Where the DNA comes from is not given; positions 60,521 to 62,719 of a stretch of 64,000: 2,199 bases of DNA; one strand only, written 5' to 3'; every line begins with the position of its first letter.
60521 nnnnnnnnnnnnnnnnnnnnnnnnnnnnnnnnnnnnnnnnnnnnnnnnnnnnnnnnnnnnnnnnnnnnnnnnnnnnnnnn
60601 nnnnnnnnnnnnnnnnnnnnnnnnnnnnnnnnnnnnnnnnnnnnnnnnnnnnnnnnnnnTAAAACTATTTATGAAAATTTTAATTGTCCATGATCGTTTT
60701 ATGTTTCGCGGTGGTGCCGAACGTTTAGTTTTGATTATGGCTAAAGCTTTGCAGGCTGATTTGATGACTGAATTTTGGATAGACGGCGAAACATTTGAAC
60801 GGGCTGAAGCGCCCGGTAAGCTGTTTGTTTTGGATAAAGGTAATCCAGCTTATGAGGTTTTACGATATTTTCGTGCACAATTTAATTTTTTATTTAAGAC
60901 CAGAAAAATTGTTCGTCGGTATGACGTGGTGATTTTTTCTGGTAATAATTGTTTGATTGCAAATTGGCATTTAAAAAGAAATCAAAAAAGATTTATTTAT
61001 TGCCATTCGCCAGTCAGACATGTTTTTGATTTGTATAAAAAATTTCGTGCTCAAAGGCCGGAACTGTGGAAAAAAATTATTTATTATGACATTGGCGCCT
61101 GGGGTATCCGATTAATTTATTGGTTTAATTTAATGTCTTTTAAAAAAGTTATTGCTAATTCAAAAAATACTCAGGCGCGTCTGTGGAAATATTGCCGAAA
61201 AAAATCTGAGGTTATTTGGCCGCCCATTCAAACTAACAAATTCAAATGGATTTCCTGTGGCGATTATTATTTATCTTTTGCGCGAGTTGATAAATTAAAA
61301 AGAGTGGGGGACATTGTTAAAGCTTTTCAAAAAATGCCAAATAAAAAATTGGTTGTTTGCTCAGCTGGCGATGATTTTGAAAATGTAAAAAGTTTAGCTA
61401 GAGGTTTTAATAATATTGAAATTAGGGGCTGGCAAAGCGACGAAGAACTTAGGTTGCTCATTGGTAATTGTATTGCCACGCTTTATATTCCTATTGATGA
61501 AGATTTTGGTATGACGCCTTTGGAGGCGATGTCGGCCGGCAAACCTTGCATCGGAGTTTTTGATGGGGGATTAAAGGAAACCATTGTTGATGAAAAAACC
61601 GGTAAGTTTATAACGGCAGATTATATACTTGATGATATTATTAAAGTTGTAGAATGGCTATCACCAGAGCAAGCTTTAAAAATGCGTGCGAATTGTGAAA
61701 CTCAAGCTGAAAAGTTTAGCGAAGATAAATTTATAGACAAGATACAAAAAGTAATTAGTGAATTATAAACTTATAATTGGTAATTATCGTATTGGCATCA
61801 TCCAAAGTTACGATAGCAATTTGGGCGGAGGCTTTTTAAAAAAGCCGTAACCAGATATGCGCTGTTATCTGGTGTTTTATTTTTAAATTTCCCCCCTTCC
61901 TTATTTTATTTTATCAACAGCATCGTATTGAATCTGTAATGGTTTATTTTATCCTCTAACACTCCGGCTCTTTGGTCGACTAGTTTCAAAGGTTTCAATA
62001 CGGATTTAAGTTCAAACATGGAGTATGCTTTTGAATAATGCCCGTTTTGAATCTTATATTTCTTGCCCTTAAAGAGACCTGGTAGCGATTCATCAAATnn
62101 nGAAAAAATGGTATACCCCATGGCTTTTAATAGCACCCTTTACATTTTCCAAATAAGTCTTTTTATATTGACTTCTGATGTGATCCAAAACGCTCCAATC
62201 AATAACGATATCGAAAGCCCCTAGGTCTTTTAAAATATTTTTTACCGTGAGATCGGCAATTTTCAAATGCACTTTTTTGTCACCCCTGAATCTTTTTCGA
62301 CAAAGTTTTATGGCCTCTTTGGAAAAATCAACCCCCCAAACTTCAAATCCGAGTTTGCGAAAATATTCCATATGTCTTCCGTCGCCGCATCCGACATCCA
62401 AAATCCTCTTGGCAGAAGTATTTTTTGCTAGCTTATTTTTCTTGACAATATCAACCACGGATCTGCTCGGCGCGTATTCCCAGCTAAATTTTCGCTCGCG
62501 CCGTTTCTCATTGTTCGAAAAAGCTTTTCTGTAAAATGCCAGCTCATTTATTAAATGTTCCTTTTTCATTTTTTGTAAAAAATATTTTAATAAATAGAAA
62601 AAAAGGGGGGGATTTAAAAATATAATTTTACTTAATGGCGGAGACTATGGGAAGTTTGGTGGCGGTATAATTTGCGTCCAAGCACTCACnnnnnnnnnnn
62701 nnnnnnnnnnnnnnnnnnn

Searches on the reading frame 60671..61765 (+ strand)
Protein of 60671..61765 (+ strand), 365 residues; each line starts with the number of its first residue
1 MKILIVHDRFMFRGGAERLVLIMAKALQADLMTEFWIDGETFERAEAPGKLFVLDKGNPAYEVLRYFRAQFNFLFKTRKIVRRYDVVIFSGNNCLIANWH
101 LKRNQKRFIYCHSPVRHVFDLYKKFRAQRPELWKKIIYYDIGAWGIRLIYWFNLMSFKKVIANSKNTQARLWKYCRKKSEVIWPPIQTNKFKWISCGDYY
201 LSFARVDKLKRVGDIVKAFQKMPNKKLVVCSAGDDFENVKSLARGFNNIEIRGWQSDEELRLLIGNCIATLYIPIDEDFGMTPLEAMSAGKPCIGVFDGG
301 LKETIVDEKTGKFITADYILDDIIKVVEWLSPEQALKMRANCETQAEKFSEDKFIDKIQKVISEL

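Call 44: search_protein_families(library=pfam, proteins=[window:60671-61765:+], max_evalue=0.0001)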
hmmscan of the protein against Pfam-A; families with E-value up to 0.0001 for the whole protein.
window:60671-61765:+ (365 aa): 3 families
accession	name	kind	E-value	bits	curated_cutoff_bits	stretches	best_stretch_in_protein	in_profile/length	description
PF00534.26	Glycos_transf_1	-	7.8e-19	68.3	26.4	1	199-348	17-171/172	Glycosyl transferases group 1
PF13692.12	Glyco_trans_1_4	-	9.1e-11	42.6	27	1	203-316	7-125/142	Glycosyl transferases group 1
PF13439.12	Glyco_transf_4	-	6.1e-09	36.6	28.5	1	14-189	2-169/170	Glycosyltransferase Family 4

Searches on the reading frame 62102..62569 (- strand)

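Call 44: search_protein_families(library=pfam, proteins=[window:62102-62569:-], max_evalue=0.0001)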
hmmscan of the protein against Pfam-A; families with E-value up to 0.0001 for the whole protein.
window:62102-62569:- (156 aa): 10 families
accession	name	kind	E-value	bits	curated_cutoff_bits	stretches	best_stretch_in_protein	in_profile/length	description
PF08242.18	Methyltransf_12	-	4.5e-16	59.8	30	1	57-152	1-97/98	Methyltransferase domain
PF13649.12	Methyltransf_25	-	2.8e-15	57.2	27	1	56-151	1-97/97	Methyltransferase domain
PF08241.18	Methyltransf_11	-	3.9e-14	53.5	21.2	1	57-153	1-93/95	Methyltransferase domain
PF13847.12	Methyltransf_31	-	2.7e-12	47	27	1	51-152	2-106/145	Methyltransferase domain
PF13489.12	Methyltransf_23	-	8.8e-12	45.5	27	1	46-134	15-97/164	Methyltransferase domain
PF02353.26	CMAS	-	1.3e-08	34.9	27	1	52-152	62-161/273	Mycolic acid cyclopropane synthetase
PF03848.20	TehB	-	6.2e-07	29.5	20.4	1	30-151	11-128/193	Tellurite resistance protein TehB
PF08003.17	Methyltransf_9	-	1.2e-05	24.9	23.8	1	51-150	114-212/315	Protein of unknown function (DUF1698)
PF05724.17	TPMT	-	4.5e-05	23.7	26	0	47-150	32-148/218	Thiopurine S-methyltransferase (TPMT)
PF07021.18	MetW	-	6.2e-05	23.2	21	1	53-132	14-89/193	Methionine biosynthesis protein MetW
